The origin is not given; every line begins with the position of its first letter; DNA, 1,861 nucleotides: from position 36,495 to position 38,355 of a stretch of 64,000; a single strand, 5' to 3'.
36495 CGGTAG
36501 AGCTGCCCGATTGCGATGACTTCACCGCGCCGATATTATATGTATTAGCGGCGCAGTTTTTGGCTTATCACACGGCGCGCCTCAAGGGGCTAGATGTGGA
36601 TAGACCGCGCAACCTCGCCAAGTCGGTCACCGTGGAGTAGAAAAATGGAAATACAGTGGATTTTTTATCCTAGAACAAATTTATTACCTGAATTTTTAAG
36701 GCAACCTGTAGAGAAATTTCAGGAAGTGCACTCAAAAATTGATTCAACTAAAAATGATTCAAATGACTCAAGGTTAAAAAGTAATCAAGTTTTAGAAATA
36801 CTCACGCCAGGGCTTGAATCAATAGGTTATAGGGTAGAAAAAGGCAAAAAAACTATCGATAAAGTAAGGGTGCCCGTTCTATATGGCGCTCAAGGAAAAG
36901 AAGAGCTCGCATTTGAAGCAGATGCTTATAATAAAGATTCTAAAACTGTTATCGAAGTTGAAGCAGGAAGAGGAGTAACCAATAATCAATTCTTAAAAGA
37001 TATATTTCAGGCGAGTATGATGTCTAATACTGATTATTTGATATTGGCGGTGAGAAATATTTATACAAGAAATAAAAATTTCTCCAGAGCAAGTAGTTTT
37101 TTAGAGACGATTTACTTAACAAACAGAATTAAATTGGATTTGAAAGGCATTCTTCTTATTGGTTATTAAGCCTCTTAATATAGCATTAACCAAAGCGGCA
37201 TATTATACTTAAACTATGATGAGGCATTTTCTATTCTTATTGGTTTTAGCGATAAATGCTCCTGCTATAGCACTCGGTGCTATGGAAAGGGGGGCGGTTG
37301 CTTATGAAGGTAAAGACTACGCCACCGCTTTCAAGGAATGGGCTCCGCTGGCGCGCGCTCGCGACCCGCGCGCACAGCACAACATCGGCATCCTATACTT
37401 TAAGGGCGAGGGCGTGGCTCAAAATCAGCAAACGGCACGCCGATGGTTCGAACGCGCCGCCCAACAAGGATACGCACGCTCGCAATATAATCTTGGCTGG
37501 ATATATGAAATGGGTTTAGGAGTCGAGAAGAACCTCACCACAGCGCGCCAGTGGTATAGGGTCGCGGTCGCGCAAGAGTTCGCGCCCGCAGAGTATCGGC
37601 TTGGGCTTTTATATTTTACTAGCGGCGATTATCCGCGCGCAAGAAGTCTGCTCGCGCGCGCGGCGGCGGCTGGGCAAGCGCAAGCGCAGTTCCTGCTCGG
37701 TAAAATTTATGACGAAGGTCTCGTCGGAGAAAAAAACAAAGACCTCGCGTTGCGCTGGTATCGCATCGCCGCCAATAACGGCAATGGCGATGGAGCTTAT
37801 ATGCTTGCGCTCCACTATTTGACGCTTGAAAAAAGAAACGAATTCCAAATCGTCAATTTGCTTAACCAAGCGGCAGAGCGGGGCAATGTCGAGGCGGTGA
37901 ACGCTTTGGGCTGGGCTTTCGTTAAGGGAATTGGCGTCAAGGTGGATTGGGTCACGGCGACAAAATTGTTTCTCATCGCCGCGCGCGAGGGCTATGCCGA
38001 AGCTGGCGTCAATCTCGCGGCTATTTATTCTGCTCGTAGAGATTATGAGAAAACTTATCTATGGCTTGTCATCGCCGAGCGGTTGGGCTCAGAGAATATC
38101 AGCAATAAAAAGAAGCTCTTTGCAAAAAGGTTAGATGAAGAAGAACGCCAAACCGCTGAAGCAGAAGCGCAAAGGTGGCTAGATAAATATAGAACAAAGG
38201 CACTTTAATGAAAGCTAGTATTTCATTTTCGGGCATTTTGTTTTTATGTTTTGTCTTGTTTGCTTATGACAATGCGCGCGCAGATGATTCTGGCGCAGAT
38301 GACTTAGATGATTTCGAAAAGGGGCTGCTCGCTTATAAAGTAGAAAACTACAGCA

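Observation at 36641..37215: AT-rich one-gene islet at the glmS 3' end (attTn7 position) encoding an orphan BamHI/BglII-like PD-(D/E)XK protein without a methyltransferase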

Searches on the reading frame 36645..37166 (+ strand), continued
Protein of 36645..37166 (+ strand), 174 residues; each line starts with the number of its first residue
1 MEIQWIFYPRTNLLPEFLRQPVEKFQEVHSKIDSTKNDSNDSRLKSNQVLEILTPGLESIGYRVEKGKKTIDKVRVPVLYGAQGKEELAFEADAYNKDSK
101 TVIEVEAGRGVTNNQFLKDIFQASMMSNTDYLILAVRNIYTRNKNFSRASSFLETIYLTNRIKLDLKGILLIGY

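Call 101: search_protein_families(library=padloc, alignment_id=A6, max_evalue=1e-8)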
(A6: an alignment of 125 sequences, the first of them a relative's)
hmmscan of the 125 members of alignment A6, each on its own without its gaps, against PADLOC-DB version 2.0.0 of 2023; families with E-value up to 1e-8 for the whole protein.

A. member 1, L002:9079-10911:- (611 aa): 0 families

B. families by the number of members that match (of 125 scanned): 66 families (the first 25 are shown)
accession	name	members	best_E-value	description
PDLC02707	PbeA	2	1.6e-28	PbeA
PDLC00132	GajB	2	1.4e-18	UrvD helicase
PDLC04134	mad2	2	1.7e-18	mads_2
PDLC04151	HEC-05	1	4.3e-177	-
PDLC04911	PDC-S11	1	4e-124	-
PDLC04912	PDC-S11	1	1.7e-121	-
PDLC04150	HEC-05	1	5.8e-106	-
PDLC04132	HNH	1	2.6e-88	-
PDLC04914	PDC-S11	1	4.8e-84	-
PDLC03563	REase_II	1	1.1e-78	Type II restriction enzyme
PDLC04152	HEC-05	1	3e-71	-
PDLC01087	C3a187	1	2.7e-67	NERD+UvrD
PDLC03262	MTase_II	1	3.8e-62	Type II methyltransferase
PDLC04917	PDC-S12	1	5.4e-61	-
PDLC03546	HNH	1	1.4e-55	Type II restriction enzyme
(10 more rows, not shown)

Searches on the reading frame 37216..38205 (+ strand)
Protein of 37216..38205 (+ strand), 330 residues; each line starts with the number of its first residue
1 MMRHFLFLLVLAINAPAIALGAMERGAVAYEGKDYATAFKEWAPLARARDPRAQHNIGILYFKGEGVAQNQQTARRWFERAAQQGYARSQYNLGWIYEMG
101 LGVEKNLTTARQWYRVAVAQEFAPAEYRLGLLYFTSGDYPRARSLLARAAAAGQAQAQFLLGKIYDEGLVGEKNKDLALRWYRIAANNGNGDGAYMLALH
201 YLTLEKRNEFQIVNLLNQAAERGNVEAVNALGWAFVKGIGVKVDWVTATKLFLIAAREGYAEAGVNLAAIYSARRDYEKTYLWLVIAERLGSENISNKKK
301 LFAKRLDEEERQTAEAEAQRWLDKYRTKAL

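Call 36: find_related_loci(query=window:37216-38205:+, collection=genome_contigs, flank=6000)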
Query window:37216-38205:+ (330 aa) in genome_contigs; peptide patterns used: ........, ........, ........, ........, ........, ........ (x = any residue, [..] = any of these).
72 stretches matched a pattern; 4 encode a relative of the query (tblastn E <= 1e-3); 4 distinct loci.
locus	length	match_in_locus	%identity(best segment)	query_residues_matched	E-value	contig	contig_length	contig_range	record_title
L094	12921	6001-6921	37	6-302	2e-49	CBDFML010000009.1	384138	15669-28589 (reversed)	MAG: Alphaproteobacteria bacterium isolate ee590b42-bf06-4283-966f-9fd346340294 genome assembly, contig: contig_9, whole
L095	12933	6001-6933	33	6-306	5e-42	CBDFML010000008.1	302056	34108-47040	MAG: Alphaproteobacteria bacterium isolate ee590b42-bf06-4283-966f-9fd346340294 genome assembly, contig: contig_8, whole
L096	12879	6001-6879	33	9-329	5e-45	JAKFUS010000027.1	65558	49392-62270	MAG: Betaproteobacteria bacterium isolate D1_Bin_39 D1_0000368, whole genome shotgun sequence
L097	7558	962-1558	35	52-270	1e-26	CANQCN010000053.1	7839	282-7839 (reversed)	MAG: uncultured Clostridia bacterium isolate Lapin-002__bin65 genome assembly, contig: Lapin-002__NODE_12374_length_7839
